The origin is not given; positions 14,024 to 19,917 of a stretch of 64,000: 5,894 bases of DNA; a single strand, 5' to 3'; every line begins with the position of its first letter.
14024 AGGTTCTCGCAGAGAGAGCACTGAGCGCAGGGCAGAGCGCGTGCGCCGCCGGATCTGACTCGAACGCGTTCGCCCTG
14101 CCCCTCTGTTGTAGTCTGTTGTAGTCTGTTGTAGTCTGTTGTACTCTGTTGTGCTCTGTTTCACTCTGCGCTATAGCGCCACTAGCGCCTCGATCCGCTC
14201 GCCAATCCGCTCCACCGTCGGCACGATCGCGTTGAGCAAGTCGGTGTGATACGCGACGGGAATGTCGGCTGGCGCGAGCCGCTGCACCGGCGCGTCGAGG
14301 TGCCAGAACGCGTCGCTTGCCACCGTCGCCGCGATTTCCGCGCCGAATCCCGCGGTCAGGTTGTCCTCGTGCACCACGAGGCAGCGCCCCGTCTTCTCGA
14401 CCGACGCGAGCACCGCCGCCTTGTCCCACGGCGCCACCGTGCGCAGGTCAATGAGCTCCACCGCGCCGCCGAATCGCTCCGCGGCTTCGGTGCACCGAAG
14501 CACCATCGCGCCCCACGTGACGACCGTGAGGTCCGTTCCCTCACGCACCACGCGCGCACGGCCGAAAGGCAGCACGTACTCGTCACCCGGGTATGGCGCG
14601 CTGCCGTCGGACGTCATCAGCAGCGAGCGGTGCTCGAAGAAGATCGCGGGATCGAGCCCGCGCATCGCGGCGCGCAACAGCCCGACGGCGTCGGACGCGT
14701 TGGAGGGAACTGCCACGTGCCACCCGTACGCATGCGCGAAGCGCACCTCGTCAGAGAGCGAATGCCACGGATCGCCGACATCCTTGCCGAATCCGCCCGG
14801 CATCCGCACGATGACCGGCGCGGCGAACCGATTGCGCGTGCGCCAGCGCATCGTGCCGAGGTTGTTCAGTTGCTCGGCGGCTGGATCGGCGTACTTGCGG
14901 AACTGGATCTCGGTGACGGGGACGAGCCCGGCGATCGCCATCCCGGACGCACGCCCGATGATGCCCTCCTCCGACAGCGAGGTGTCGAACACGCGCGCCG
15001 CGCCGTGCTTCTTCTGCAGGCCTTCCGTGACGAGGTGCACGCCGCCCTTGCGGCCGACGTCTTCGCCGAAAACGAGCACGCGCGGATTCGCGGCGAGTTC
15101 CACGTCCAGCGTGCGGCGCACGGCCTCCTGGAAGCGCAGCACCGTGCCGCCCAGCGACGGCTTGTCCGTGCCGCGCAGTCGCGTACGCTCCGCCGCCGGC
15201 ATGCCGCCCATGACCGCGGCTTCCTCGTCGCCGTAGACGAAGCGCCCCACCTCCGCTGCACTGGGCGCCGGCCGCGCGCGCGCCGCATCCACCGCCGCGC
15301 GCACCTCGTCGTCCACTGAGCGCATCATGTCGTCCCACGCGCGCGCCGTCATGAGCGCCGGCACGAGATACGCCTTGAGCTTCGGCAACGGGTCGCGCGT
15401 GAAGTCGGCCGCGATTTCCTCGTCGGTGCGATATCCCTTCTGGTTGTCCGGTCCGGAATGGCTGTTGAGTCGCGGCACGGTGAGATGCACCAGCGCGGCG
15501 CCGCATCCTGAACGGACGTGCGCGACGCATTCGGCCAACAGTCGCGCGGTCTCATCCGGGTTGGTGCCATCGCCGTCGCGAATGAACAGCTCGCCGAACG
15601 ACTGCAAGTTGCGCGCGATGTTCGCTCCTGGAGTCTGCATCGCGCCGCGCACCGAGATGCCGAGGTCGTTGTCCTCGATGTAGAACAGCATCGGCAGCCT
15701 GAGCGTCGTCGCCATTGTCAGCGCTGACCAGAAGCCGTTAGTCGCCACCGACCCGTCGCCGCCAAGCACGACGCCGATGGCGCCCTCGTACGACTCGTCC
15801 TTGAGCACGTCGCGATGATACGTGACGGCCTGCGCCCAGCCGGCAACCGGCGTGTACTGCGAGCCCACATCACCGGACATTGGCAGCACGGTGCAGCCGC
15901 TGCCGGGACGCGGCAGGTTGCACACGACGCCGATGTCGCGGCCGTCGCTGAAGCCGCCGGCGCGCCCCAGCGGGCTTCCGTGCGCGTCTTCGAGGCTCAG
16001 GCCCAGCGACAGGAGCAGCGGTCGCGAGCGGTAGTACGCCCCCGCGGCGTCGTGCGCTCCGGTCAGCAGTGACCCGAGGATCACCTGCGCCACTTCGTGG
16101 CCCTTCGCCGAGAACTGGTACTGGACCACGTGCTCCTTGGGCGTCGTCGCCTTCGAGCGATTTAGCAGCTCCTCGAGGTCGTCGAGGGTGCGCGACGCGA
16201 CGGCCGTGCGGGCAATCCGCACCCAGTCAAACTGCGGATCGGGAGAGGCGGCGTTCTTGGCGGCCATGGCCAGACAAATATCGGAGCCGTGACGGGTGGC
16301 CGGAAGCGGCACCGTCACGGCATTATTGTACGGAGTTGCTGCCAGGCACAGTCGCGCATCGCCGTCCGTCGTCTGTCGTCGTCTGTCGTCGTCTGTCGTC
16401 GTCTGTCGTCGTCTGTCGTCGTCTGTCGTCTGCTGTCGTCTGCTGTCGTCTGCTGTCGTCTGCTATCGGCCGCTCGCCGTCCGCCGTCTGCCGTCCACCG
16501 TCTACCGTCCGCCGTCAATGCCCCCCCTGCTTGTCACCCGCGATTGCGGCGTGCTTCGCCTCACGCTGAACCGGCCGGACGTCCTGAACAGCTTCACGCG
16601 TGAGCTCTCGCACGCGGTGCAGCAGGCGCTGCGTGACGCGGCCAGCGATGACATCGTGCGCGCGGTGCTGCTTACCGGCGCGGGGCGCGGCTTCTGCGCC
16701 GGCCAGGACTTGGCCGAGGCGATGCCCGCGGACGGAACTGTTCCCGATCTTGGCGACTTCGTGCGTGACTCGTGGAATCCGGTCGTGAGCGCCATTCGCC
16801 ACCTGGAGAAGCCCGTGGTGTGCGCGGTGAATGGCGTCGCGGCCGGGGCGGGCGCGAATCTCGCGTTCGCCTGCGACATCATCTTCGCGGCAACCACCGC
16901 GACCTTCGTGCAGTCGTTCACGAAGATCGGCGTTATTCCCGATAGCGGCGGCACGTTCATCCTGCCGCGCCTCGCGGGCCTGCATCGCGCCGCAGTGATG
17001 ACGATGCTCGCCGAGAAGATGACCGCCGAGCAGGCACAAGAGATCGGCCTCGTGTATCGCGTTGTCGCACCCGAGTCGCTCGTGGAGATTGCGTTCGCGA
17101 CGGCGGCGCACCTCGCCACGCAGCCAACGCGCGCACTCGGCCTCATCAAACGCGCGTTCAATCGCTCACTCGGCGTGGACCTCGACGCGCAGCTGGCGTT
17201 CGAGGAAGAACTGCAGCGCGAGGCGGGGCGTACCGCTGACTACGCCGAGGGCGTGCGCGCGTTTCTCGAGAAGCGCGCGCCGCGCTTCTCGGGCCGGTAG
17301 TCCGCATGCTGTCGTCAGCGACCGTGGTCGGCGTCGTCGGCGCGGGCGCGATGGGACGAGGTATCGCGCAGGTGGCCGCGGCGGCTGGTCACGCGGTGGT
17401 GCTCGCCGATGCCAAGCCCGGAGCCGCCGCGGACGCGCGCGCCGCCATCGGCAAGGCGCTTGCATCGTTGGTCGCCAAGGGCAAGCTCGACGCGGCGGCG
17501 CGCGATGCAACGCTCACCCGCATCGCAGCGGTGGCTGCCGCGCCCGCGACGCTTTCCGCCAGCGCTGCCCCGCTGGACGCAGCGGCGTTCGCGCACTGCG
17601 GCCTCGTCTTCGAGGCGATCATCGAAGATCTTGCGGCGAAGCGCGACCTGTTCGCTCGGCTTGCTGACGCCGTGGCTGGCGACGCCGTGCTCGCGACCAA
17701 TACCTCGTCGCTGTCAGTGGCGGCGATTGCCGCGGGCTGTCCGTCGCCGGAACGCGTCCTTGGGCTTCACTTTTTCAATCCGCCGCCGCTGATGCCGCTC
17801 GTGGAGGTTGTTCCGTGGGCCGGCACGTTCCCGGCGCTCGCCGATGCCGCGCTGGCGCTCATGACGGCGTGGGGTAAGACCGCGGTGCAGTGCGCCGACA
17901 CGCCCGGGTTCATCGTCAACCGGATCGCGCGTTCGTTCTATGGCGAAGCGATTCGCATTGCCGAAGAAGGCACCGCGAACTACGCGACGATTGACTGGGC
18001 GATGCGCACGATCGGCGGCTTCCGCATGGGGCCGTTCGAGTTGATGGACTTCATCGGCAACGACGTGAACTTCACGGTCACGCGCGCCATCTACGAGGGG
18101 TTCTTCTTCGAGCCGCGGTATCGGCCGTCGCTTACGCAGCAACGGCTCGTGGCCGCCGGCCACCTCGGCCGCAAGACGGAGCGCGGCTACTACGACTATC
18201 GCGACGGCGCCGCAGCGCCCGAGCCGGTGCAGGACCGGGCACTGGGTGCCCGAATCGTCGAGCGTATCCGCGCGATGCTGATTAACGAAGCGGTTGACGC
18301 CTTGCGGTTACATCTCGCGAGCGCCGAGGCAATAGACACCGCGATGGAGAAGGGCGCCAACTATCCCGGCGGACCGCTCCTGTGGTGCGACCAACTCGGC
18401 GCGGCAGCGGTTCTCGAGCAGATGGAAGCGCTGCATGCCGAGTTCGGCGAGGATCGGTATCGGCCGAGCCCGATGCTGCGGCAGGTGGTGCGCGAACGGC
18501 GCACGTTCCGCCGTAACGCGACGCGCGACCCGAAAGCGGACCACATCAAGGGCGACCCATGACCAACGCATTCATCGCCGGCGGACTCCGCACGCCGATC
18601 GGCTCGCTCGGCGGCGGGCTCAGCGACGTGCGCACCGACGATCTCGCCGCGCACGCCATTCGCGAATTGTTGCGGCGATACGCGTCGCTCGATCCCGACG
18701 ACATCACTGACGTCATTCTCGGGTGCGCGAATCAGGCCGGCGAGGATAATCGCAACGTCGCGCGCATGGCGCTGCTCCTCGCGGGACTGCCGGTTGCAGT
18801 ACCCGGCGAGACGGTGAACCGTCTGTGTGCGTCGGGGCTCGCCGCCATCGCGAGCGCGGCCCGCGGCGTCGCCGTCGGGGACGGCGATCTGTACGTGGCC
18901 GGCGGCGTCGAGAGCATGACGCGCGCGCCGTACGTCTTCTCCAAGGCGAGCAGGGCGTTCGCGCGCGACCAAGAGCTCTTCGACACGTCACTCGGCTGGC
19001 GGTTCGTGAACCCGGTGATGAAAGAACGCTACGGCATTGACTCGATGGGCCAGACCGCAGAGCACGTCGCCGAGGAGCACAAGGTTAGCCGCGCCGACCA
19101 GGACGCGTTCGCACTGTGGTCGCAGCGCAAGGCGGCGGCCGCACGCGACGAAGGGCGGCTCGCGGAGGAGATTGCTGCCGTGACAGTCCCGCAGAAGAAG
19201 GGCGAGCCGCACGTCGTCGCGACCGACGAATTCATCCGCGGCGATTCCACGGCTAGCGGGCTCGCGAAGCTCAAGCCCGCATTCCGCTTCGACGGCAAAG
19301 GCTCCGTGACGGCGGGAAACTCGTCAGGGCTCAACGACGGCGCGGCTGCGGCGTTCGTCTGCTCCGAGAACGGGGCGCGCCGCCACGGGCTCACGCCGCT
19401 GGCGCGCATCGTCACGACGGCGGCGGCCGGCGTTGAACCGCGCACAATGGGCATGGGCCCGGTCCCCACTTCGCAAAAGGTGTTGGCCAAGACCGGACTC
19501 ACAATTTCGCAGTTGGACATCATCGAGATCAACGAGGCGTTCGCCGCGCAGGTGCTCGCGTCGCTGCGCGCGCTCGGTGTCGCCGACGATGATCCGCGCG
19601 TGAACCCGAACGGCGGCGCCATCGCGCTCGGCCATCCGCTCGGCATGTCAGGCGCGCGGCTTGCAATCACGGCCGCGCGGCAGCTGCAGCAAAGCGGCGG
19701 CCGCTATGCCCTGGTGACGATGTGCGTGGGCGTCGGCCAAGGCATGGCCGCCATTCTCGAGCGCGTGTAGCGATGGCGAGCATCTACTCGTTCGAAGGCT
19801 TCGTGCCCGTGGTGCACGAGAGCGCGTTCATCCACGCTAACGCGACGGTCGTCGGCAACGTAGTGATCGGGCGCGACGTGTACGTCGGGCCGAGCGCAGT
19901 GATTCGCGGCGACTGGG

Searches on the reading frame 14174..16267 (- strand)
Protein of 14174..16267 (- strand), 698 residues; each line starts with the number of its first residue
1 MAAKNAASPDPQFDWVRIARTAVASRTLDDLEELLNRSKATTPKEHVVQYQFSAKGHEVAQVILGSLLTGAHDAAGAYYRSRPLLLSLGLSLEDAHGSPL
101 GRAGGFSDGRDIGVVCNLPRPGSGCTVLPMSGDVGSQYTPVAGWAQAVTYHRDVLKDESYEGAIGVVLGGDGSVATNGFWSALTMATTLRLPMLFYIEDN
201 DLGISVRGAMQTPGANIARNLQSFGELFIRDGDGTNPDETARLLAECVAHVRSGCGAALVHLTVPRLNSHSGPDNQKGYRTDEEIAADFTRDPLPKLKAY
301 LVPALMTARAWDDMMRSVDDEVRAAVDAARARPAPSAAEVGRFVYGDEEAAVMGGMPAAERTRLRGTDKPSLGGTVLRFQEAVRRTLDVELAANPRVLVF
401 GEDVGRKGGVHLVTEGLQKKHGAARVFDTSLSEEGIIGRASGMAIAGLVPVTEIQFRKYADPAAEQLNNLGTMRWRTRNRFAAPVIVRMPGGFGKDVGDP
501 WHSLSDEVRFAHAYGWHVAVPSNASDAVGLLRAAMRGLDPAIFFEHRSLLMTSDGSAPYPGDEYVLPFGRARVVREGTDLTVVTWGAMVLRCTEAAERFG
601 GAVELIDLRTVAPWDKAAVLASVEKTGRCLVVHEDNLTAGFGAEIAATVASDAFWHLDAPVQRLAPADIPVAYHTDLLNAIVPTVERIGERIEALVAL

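Call 10: search_protein_families(library=pfam, proteins=[window:14174-16267:-])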
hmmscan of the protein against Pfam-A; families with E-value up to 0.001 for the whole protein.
window:14174-16267:- (698 aa): 3 families
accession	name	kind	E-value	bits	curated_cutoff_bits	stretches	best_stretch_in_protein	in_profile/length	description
PF02780.25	Transketolase_C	-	8.2e-33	113.4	25.9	1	569-688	1-124/124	Transketolase, C-terminal domain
PF02779.29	Transket_pyr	-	2.8e-29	102.4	27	1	379-551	5-173/174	Transketolase, pyrimidine binding domain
PF00676.26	E1_dh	-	1.2e-21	77.4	22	1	39-336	14-298/300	Dehydrogenase E1 component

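Call 23: find_related_loci(query=window:14174-16267:-, collection=metagenome_contigs, flank=6000)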
Query window:14174-16267:- (698 aa) in metagenome_contigs; peptide patterns used: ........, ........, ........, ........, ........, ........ (x = any residue, [..] = any of these).
600 stretches matched a pattern (row limit reached: there are more); 569 encode a relative of the query (tblastn E <= 1e-3); the best 80 are kept; 80 distinct loci.
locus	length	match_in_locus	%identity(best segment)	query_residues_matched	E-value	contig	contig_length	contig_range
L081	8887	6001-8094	90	1-698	0e+0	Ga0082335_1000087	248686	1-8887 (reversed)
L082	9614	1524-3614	87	1-697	0e+0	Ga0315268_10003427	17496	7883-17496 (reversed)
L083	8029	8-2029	85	25-698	0e+0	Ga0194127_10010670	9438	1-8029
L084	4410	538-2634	84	1-698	0e+0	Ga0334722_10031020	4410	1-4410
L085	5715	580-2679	80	1-697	0e+0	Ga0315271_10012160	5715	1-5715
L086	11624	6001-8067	73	9-694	0e+0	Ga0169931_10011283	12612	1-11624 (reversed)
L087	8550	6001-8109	72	1-698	0e+0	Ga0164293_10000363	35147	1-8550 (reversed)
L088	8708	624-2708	72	5-698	0e+0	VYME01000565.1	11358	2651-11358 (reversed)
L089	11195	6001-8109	72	1-698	0e+0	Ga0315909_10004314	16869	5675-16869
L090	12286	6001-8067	73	9-694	0e+0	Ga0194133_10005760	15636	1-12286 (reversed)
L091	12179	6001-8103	72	1-698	0e+0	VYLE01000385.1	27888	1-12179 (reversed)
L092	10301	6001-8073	73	8-698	0e+0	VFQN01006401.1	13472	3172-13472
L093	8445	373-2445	72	7-696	0e+0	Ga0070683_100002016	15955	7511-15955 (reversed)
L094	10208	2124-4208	71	1-693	0e+0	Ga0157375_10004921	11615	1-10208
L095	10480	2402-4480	73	6-696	0e+0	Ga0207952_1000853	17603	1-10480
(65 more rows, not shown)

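Call 76: search_protein_families(library=ncbifam, proteins=[window:14174-16267:-])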
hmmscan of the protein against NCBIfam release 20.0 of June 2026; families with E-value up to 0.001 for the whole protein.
window:14174-16267:- (698 aa): 9 families
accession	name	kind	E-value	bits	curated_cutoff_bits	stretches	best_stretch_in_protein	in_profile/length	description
NF006667.0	PRK09212.1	subfamily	2.6e-64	217.2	321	1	377-695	4-322/327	pyruvate dehydrogenase complex E1 component subunit beta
NF008854.0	PRK11892.1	equivalog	1.7e-63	214.9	454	1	377-694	142-460/464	pyruvate dehydrogenase complex E1 component subunit beta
TIGR03181.1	PDH_E1_alph_x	equivalog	1.4e-28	99.7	411.35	1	53-350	57-332/341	pyruvate dehydrogenase (acetyl-transferring) E1 component subunit alpha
TIGR03182.1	PDH_E1_alph_y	equivalog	2.8e-23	82.4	393.85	1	45-345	28-314/315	pyruvate dehydrogenase (acetyl-transferring) E1 component subunit alpha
NF004559.0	PRK05899.2-5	equivalog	3.2e-16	58.7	488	1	390-696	331-624/627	transketolase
TIGR00204.1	dxs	equivalog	7.7e-14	51.1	465.95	1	565-672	482-589/616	1-deoxy-D-xylulose-5-phosphate synthase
NF004556.0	PRK05899.2-2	equivalog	2.1e-10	39.5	575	1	510-653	450-597/639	transketolase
NF008968.0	PRK12315.1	subfamily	5.1e-07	28.3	510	1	418-651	316-539/582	1-deoxy-D-xylulose-5-phosphate synthase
NF003933.0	PRK05444.2-2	equivalog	0.00078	18.1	395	0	425-694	336-603/606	1-deoxy-D-xylulose-5-phosphate synthase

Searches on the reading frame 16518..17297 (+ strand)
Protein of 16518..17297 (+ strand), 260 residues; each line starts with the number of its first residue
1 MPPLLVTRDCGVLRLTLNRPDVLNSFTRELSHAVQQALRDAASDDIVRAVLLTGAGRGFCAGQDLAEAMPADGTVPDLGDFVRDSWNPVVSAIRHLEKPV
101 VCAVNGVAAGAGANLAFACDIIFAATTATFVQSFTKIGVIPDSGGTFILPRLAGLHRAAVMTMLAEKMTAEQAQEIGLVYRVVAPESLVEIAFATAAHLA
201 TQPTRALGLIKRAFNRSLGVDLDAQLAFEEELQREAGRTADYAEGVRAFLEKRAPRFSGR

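Call 10: search_protein_families(library=pfam, proteins=[window:16518-17297:+])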
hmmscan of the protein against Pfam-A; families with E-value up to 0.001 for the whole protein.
window:16518-17297:+ (260 aa): 2 families
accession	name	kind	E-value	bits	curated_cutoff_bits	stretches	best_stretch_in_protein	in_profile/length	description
PF00378.25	ECH_1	-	6.5e-63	212.8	27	1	10-259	4-250/251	Enoyl-CoA hydratase/isomerase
PF16113.10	ECH_2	-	4e-33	115.7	27.2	1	14-192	3-181/335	Enoyl-CoA hydratase/isomerase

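Call 15: find_encoding_contigs(protein=window:16518-17297:+, flank=10000, max_places=10)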
Protein window:16518-17297:+ (260 aa): no gene with exactly this product is on record in the collection.

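Call 16: find_related_loci(query=window:16518-17297:+, collection=genome_contigs, flank=10000)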
Query window:16518-17297:+ (260 aa) in genome_contigs; peptide patterns used: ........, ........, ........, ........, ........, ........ (x = any residue, [..] = any of these).
363 stretches matched a pattern; 155 encode a relative of the query (tblastn E <= 1e-3); the best 80 are kept; 80 distinct loci.
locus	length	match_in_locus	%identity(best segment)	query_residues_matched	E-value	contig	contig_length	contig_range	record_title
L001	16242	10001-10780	84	1-260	7e-147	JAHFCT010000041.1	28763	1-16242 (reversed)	MAG: Gemmatimonadetes bacterium isolate nzgw228 NODE_841_length_28764_cov_4.815103, whole genome shotgun sequence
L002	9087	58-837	85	1-260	1e-143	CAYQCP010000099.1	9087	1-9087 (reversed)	MAG TPA_asm: uncultured Gemmatimonas sp. isolate SRP302447_co4_428 genome assembly, contig: NODE_20558_length_9087_cov_9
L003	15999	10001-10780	88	1-260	4e-143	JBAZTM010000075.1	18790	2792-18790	MAG: Gemmatimonadaceae bacterium isolate SO_2017_GW1_202 NODE_11219_length_18790_cov_1.377538_OW334_2017, whole genome s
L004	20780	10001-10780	88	1-260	2e-143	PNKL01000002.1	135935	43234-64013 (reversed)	MAG: Gemmatimonas sp. isolate PR.004 PR_1000013_135935, whole genome shotgun sequence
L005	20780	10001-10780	82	1-260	4e-142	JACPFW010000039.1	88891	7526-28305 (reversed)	MAG: Gemmatimonadetes bacterium isolate NC_groundwater_371_Ag_B-0.1um_67_16 GD18-4_B1_scaffold_1178863, whole genome sho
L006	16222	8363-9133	82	4-260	1e-140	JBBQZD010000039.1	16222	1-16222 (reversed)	MAG: Gemmatimonadales bacterium isolate Co_metawrap_2200 Cmw_2200_k141_19209078_length_16222_cov_7.0000, whole genome sh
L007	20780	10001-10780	81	1-260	4e-139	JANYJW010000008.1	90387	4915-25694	MAG: Gemmatimonas sp. isolate GL140_4_metabinner_26 GL140_4_k141_811564, whole genome shotgun sequence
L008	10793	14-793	81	1-260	6e-138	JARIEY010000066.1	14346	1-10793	MAG: Gemmatimonadota bacterium isolate BENA-out-Oct20 Bena-sal-Oct20-C3992, whole genome shotgun sequence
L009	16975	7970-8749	82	1-260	2e-140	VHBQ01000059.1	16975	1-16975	MAG: Gemmatimonadetes bacterium isolate M_DeepCast_65m_m1_262 M_DeepCast_65m_m1_262_Ga0194120_10006236, whole genome sho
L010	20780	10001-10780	83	1-260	3e-135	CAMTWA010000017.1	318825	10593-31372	MAG: uncultured Gemmatimonadetes bacterium isolate G04_MAG_00015 genome assembly, contig: G04_MAG_00015_000000000011, wh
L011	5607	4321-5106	76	2-260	2e-135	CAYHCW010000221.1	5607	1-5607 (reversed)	MAG TPA_asm: uncultured Gemmatimonas sp. isolate ERP119702_co3_135 genome assembly, contig: NODE_12397_length_5607_cov_4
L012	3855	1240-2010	80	1-257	3e-129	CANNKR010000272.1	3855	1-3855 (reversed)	MAG: Gemmatimonadetes bacterium isolate ZH-Oct18-98 genome assembly, contig: ZH-Oct18-C32262, whole genome shotgun seque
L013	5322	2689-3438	77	11-260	1e-126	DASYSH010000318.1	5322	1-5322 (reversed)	MAG TPA_asm: Gemmatimonadaceae bacterium isolate SMAG_U4533 k141_966571, whole genome shotgun sequence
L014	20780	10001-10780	74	1-260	3e-126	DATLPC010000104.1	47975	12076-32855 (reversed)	MAG TPA_asm: Gemmatimonadaceae bacterium isolate SMAG_U13842 k141_504746, whole genome shotgun sequence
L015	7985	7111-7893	74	1-260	1e-125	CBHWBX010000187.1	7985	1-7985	MAG TPA_asm: uncultured Gemmatimonadaceae bacterium isolate ERR14722431_metabat2_25 genome assembly, contig: ERZ27336832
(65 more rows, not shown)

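Call 76: search_protein_families(library=ncbifam, proteins=[window:16518-17297:+])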
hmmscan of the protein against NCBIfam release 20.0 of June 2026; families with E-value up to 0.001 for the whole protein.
window:16518-17297:+ (260 aa): 71 families (the best 25 are shown)
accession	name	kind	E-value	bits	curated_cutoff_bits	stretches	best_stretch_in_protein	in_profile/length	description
TIGR02280.1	PaaB1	equivalog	5e-103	344.1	345.15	1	6-260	3-256/256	2-(1,2-epoxy-1,2-dihydrophenyl)acetyl-CoA isomerase PaaG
NF004635.0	PRK05981.1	equivalog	1.1e-68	231.7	351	1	9-260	11-266/266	enoyl-CoA hydratase/isomerase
NF006699.0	PRK09245.1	subfamily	1e-58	198.7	354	1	3-259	4-265/266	crotonase/enoyl-CoA hydratase family protein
NF046063.1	oxepin_alt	equivalog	1.7e-58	198.1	300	1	6-256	4-254/254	oxepin-CoA hydrolase, alternative type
NF004857.0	PRK06210.1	equivalog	1.1e-57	195.5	341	1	7-259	14-274/275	enoyl-CoA hydratase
NF005700.0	PRK07511.1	subfamily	1.9e-57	194.8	274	1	4-258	5-259/260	enoyl-CoA hydratase family protein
NF051848.1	EnCoAHydtEchA19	equivalog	9.8e-55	185.9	400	1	5-260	3-258/258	enoyl-CoA hydratase EchA19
NF006109.0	PRK08260.1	subfamily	3.3e-54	184.1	320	1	10-259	12-277/296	enoyl-CoA hydratase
NF007239.0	PRK09674.1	equivalog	4.6e-52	177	371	1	4-260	6-257/257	2,3-dehydroadipyl-CoA hydratase PaaF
NF004517.0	PRK05862.1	equivalog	1.4e-51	175.5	396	1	4-258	6-255/257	enoyl-CoA hydratase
NF004475.0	PRK05809.1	subfamily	5.2e-51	173.6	394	1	5-259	7-259/260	short-chain-enoyl-CoA hydratase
NF005802.0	PRK07657.1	equivalog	3.1e-50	171.1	363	1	9-259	11-259/260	enoyl-CoA hydratase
NF004725.0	PRK06072.1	equivalog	3.5e-50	171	293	1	12-259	10-247/248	enoyl-CoA hydratase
NF004840.0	PRK06190.1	equivalog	8.6e-50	169.7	253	1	4-247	6-245/260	enoyl-CoA hydratase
NF006107.0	PRK08258.1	equivalog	9.7e-50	169.4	330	1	7-260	22-277/277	enoyl-CoA hydratase family protein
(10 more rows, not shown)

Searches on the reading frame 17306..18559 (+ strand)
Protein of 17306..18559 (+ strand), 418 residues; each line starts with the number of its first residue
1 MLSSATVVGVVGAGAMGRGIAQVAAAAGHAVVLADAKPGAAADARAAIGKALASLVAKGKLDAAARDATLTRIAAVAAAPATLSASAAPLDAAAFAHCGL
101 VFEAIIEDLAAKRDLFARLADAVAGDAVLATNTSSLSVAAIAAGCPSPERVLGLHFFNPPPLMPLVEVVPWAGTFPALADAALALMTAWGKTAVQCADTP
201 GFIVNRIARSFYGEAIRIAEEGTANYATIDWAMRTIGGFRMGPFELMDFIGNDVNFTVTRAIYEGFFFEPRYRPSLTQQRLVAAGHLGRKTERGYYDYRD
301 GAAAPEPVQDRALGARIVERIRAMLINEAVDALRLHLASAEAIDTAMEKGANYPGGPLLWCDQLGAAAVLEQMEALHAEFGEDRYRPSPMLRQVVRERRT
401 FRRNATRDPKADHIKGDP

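Call 10: search_protein_families(library=pfam, proteins=[window:17306-18559:+])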
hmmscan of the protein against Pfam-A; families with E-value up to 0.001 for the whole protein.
window:17306-18559:+ (418 aa): 3 families
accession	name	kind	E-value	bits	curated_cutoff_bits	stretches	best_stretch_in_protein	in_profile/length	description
PF02737.24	3HCDH_N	-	5e-52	176.9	22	1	8-198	2-179/180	3-hydroxyacyl-CoA dehydrogenase, NAD binding domain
PF00725.27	3HCDH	-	3.4e-47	159.3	22.1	2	201-298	1-97/97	3-hydroxyacyl-CoA dehydrogenase, C-terminal domain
PF03807.23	F420_oxidored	-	0.00035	21.5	21.6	1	8-53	2-46/94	NADP oxidoreductase coenzyme F420-dependent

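Call 76: search_protein_families(library=ncbifam, proteins=[window:17306-18559:+])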
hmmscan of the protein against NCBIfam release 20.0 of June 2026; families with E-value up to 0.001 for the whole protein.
window:17306-18559:+ (418 aa): 19 families
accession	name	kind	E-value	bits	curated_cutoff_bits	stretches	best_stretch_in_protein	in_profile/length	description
NF006124.0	PRK08268.1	subfamily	1.4e-147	492.8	508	2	3-310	5-299/507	3-hydroxyacyl-CoA dehydrogenase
TIGR02279.1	PaaC-3OHAcCoADH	equivalog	2.3e-132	442.4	669.4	2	1-310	1-297/503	3-hydroxyacyl-CoA dehydrogenase PaaH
NF004474.0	PRK05808.1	subfamily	2e-92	309.5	408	2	7-298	5-282/283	3-hydroxybutyryl-CoA dehydrogenase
NF005715.0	PRK07530.1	equivalog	2.4e-84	283.2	420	2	7-305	6-290/292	3-hydroxybutyryl-CoA dehydrogenase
NF005875.0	PRK07819.1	subfamily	4.6e-79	265.8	319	2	5-298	5-286/287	3-hydroxybutyryl-CoA dehydrogenase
NF006722.0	PRK09260.1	equivalog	4.7e-76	255.8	429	2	8-303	5-286/289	3-hydroxyacyl-CoA dehydrogenase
NF006125.0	PRK08269.1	equivalog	2.8e-64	217.3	427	2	4-301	4-299/334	3-hydroxybutyryl-CoA dehydrogenase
NF008363.0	PRK11154.1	equivalog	1.2e-58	198.8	869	1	6-401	310-705/708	fatty acid oxidation complex subunit alpha FadJ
NF004699.0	PRK06035.1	equivalog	4.3e-58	196.8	500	1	6-298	4-290/294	3-hydroxyacyl-CoA dehydrogenase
NF008727.0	PRK11730.1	equivalog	3.8e-54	184.2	870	1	8-401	316-713/717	fatty acid oxidation complex subunit alpha FadB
TIGR02440.1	FadJ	equivalog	1.4e-47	162.4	968.45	1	7-401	306-698/699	fatty acid oxidation complex subunit alpha FadJ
TIGR02441.1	fa_ox_alpha_mit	equivalog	3.3e-46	157.7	964.65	1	7-395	337-729/737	fatty acid oxidation complex subunit alpha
TIGR02437.1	FadB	equivalog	2.8e-42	145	933.55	1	8-401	316-713/714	fatty acid oxidation complex subunit alpha FadB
NF006143.0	PRK08293.1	equivalog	3.1e-42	144.9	312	1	8-300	7-289/291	3-hydroxyacyl-CoA dehydrogenase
NF004783.0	PRK06129.1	equivalog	2.6e-40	138.8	347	1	7-249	4-238/315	3-hydroxyacyl-CoA dehydrogenase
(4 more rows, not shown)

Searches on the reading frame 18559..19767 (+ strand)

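Call 10: search_protein_families(library=pfam, proteins=[window:18559-19767:+])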
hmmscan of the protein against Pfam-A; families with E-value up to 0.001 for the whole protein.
window:18559-19767:+ (403 aa): 4 families
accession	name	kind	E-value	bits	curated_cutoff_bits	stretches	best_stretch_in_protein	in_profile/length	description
PF00108.29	Thiolase_N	-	1.1e-74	251.6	26.4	1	5-270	2-259/260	Thiolase, N-terminal domain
PF02803.24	Thiolase_C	-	4.7e-45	152.6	27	1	278-402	1-123/123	Thiolase, C-terminal domain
PF22691.2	Thiolase_C_1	-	5.2e-05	23.4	28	0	348-400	83-134/144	Thiolase C-terminal domain-like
PF00109.32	ketoacyl-synt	-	7.6e-05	22.9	20.8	1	86-137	170-222/252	Beta-ketoacyl synthase, N-terminal domain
